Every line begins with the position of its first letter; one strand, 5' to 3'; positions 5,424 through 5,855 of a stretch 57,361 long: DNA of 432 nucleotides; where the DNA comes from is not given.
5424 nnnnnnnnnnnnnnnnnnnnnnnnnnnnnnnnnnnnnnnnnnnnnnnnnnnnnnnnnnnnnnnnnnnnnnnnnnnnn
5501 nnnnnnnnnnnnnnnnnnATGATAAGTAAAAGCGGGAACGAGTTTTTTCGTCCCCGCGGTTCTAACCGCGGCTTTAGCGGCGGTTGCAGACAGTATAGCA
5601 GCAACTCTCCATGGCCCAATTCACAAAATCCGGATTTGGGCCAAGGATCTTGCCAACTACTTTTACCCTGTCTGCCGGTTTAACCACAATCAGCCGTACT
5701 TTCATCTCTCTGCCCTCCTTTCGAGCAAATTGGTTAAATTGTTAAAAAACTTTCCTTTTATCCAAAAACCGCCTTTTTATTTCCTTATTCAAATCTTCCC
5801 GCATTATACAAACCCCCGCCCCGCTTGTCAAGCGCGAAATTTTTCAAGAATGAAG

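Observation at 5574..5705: Unannotated 43-codon ORF is the likely substrate of the second maturase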

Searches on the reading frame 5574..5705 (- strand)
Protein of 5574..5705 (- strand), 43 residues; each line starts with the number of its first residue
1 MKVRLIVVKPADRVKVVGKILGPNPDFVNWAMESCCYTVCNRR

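Call 8: search_protein_families(library=ncbifam, proteins=[window:5574-5705:-], max_evalue=0.01)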
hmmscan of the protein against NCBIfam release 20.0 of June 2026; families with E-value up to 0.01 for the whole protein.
window:5574-5705:- (43 aa): 0 families

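Call 9: search_protein_families(library=pfam, proteins=[window:5574-5705:-], max_evalue=0.01)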
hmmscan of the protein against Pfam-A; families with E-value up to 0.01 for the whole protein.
window:5574-5705:- (43 aa): 0 families

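Call 10: find_homologous_proteins(query=window:5574-5705:-, max_evalue=10)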
Query window:5574-5705:- (43 aa): 1 proteins with E <= 10 among 1 candidates.
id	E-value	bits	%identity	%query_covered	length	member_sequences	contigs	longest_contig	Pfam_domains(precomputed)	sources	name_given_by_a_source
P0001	1.5e-22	94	100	100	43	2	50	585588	-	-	-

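Call 14: find_encoding_contigs(protein=P0001, flank=3000, max_places=10)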
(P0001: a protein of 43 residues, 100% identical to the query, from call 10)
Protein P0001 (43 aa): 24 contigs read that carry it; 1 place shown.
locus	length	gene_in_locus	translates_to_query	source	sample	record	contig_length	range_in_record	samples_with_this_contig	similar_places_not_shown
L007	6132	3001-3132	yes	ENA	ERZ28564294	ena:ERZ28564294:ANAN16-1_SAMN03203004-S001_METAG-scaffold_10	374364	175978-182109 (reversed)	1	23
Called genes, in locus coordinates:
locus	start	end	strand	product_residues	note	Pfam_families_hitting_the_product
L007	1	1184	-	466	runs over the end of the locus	PF20154:LNT_N, PF00795:CN_hydrolase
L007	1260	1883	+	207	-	PF08843:AbiEii (weak)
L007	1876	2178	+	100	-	PF21956:DUF6922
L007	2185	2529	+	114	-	PF18924:DUF5674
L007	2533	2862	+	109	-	-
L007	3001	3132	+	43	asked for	-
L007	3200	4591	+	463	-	PF04055:Radical_SAM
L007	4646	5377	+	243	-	-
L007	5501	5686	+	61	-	-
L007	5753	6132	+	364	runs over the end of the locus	PF04055:Radical_SAM, PF13186:SPASM (weak)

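Call 32: search_protein_families(library=ncbifam, alignment_id=A3, max_evalue=1)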
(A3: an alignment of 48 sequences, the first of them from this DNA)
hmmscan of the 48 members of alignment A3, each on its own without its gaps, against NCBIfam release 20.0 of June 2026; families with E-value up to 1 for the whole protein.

A. member 1, seq(43 aa): 0 families

B. families by the number of members that match (of 48 scanned): 5 families
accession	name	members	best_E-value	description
TIGR04135.1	FibroRuminTarg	1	0.00038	FibroRumin family radical SAM-modified Cys-rich RiPP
TIGR02152.1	D_ribokin_bact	1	0.0059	ribokinase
TIGR03886.1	lyase_spl_fam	1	0.11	spore photoproduct lyase family protein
NF005067.0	PRK06484.1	1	0.17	short chain dehydrogenase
NF041093.1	CheC_Thtogales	1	0.17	CheY-P phosphatase CheC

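Call 33: find_homologous_proteins(query=A3, max_evalue=0.001)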
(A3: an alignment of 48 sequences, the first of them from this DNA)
Query A3 (48 sequences) (43 aa, profile of the alignment): 35 proteins with E <= 0.001 among 189 candidates.
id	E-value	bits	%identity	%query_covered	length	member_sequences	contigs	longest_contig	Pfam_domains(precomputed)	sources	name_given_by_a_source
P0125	1.2e-15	75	47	74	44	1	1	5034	-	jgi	jgi:hypothetical protein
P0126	5.0e-15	73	46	86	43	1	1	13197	-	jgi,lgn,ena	-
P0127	7.8e-15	73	50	93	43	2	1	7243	-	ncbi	-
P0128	1.8e-14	72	44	91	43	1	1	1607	-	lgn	-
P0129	1.5e-12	65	60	93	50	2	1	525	-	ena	-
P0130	1.7e-12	65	38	93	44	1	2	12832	-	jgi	jgi:hypothetical protein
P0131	2.6e-12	65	38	93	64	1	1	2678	-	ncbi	-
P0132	5.7e-12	64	49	86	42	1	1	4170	-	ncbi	-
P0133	6.3e-12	63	60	98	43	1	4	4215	-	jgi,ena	-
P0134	7.3e-12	63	38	91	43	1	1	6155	-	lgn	-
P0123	1.7e-11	62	76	98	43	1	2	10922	-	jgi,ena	-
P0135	2.7e-11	61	44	84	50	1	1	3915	-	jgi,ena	-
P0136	9.9e-11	60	27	95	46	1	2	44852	-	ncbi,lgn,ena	ncbi:MAG: hypothetical protein AAB402_04380 [Patescibacteria group bacterium]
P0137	2.0e-10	59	39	84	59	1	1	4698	-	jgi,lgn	-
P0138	2.0e-10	59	29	95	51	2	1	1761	-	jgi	-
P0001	1.2e-9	56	100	100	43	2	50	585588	-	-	-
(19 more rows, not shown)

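Call 60: search_protein_families(library=ncbifam, proteins=[window:5577-5705:-], max_evalue=10)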
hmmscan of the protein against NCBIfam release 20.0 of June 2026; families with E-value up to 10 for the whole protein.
seq(43 aa): 0 families

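Call 78: search_protein_representatives(alignment_id=A6)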
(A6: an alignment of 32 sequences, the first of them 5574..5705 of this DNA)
Query: 32 sequences, 57 profile positions. Proteins with E-value up to 0.001 (for the whole library): 48; up to 1e-10: 18; up to 1e-30: 0. The best 48 are listed.
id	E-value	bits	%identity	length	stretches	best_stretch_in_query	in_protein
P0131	3.0e-14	68.6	-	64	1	2-51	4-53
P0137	3.5e-14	68.5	-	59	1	1-55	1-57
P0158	4.3e-14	68.1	-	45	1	1-44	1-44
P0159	3.3e-13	65.3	-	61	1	6-55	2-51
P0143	1.3e-12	63.4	-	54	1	8-55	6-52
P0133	1.5e-12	63.2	-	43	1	7-44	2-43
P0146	3.1e-12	62.2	-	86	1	2-56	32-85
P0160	3.7e-12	62.0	-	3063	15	10-36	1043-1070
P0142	6.9e-12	61.1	-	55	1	1-44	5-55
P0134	7.2e-12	61.0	-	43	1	1-44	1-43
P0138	1.8e-11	59.7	-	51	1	2-44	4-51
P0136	1.9e-11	59.7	-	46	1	3-44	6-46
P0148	1.9e-11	59.7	-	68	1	4-56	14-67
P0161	1.9e-11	59.7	-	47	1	2-44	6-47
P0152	1.9e-11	59.7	-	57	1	6-56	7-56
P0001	7.8e-10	54.5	-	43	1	7-43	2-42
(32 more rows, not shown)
